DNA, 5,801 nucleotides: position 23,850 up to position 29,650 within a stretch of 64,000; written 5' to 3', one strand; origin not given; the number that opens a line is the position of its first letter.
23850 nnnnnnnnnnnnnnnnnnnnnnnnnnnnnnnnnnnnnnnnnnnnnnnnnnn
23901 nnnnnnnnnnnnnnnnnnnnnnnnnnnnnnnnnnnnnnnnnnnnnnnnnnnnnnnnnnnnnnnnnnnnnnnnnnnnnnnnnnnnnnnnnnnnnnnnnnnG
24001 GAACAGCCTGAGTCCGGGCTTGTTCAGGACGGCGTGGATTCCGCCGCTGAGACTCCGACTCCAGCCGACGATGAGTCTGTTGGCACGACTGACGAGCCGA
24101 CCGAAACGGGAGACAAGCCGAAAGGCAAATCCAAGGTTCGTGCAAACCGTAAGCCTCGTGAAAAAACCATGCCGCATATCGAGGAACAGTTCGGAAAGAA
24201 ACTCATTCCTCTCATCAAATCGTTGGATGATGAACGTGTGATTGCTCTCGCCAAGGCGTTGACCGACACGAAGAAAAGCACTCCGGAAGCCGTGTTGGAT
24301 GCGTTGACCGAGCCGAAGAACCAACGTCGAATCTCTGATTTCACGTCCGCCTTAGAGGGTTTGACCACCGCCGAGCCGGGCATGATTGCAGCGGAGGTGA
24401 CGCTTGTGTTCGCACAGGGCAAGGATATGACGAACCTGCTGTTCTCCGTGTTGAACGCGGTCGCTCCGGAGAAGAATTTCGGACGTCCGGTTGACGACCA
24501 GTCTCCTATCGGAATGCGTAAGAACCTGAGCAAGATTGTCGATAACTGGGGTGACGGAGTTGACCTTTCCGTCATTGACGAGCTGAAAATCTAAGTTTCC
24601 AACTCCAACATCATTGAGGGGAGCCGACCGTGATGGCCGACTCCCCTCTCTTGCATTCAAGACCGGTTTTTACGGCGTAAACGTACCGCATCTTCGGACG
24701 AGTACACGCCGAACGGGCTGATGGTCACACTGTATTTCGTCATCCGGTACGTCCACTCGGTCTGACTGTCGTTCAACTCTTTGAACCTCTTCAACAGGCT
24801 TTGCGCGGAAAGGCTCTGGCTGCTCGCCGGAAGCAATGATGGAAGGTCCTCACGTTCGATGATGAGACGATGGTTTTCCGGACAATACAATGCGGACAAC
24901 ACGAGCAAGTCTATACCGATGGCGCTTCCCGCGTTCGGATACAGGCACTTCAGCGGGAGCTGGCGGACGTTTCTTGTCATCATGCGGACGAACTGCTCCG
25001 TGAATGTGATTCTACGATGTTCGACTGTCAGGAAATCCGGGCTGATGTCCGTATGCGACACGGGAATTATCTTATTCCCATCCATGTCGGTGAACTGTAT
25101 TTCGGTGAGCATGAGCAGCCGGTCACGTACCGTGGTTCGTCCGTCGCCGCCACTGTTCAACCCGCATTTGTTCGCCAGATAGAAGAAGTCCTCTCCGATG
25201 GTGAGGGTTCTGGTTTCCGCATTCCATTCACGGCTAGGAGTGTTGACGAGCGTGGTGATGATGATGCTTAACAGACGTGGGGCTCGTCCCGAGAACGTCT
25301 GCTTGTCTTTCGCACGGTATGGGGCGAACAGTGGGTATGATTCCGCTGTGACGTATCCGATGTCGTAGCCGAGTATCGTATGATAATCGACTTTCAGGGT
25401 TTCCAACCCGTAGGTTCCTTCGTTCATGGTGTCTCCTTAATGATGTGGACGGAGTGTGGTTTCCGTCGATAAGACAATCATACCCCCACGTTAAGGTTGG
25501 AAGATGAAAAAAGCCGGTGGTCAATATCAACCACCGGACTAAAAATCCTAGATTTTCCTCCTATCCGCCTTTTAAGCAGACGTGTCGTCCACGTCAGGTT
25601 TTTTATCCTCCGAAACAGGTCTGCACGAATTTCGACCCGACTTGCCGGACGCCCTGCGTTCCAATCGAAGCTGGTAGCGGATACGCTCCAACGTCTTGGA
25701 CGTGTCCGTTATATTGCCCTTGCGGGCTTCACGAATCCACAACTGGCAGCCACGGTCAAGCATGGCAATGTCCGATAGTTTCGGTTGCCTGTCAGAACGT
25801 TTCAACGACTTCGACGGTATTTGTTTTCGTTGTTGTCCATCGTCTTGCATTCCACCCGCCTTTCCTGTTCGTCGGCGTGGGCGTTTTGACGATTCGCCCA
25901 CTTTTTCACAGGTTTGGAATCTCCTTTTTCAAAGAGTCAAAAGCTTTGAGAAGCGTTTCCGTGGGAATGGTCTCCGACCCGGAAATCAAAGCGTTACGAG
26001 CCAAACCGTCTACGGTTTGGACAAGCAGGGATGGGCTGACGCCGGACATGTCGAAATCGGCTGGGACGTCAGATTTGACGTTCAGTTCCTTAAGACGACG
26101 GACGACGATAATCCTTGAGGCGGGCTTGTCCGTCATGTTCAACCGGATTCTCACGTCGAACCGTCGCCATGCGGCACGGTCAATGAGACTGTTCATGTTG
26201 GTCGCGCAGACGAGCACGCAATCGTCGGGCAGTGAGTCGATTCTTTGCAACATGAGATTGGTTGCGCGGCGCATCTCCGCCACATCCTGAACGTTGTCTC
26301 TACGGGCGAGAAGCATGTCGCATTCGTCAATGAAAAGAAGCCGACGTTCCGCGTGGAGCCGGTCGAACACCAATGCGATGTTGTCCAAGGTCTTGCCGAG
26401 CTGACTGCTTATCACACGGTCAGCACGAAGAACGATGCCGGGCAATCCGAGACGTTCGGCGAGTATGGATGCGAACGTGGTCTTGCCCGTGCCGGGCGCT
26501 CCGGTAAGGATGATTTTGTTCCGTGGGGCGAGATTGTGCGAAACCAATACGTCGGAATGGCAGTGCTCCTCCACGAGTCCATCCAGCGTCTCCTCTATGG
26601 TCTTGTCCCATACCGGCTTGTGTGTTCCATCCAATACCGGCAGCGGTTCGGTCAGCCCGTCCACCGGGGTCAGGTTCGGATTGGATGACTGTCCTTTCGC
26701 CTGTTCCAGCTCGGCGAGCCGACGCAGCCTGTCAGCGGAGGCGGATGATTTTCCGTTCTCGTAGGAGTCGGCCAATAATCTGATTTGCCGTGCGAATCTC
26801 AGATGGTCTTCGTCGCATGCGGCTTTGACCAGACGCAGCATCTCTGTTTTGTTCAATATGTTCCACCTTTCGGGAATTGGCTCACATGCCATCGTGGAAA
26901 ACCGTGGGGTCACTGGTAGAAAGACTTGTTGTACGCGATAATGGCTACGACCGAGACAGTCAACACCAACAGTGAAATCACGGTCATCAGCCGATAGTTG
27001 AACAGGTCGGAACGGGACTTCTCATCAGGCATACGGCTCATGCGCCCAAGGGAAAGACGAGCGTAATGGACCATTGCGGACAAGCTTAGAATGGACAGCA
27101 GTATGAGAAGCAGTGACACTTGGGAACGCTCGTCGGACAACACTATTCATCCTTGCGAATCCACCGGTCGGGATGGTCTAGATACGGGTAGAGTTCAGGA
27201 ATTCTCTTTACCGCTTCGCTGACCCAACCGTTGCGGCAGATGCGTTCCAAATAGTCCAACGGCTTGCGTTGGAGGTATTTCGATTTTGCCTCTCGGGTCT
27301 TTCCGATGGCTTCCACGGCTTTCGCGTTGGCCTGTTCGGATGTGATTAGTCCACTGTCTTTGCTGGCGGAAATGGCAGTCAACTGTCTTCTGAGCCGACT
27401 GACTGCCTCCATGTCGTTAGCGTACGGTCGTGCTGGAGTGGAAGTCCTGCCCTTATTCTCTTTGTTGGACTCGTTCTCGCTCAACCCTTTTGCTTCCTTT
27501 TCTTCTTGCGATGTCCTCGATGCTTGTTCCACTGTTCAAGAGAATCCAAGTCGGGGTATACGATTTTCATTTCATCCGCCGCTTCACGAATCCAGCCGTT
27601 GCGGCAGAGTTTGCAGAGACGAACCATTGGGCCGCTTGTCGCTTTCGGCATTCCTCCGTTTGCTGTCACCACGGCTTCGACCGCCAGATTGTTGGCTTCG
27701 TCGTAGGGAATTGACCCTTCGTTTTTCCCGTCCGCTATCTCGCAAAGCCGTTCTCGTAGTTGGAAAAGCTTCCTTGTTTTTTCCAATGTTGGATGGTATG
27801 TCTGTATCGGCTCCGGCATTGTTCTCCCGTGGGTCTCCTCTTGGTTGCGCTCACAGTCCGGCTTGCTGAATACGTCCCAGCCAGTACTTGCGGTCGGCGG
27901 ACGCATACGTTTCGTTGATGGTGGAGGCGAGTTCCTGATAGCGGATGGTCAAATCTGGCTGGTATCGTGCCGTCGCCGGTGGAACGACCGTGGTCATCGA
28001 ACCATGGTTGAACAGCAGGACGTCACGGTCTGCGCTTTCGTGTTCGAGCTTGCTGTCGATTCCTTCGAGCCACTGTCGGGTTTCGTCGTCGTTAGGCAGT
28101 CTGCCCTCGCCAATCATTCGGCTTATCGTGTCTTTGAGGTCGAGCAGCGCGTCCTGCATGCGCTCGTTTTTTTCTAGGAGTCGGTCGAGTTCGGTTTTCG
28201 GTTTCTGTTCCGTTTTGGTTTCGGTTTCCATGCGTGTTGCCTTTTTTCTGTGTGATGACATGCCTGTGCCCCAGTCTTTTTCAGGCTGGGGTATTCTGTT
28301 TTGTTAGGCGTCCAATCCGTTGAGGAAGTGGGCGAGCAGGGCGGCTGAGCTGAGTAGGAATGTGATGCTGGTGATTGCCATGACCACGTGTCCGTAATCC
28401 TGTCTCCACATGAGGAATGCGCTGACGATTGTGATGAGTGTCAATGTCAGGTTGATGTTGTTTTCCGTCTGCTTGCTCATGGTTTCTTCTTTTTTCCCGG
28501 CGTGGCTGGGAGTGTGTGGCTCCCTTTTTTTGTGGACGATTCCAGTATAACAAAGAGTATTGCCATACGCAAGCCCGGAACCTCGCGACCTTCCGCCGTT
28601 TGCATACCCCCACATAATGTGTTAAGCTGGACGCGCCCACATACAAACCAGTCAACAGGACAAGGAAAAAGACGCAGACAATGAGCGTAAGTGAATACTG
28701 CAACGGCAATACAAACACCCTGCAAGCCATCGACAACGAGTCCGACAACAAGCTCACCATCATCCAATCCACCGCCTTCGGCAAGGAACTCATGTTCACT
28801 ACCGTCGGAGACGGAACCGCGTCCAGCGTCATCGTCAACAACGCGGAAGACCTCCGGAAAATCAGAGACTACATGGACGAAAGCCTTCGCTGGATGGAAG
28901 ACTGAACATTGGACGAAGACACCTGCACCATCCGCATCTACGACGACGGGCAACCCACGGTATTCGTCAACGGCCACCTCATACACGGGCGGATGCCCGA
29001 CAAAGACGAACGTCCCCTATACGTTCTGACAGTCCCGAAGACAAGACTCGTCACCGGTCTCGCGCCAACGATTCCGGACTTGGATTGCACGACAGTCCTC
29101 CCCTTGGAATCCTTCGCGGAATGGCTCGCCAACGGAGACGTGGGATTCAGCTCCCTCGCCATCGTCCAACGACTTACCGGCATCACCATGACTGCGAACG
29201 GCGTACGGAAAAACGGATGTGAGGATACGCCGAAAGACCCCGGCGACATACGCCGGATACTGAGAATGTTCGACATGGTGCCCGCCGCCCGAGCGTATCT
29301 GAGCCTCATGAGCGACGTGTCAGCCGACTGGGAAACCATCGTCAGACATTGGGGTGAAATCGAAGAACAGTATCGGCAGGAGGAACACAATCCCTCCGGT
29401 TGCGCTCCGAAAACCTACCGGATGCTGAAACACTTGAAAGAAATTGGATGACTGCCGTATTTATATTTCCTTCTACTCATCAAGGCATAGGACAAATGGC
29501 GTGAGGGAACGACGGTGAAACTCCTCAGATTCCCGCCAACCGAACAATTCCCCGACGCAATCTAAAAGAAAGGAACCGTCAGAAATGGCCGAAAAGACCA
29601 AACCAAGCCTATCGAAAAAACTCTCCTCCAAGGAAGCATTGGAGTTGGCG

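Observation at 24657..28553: Eight-gene minus-strand operon of unknowns built around a classical AAA+ ATPase, with a tandem paralogue pair and two tiny membrane proteins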

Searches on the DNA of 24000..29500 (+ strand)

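Call 4: search_dna_similar(query=window:24000-29500:+, collection=plasmids, mode=near)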
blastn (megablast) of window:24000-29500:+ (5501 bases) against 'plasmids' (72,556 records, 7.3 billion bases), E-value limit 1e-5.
No match.

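Call 5: search_dna_similar(query=window:24000-29500:+, collection=phages, mode=near)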
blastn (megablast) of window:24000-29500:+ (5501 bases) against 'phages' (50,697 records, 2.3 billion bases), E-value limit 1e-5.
No match.
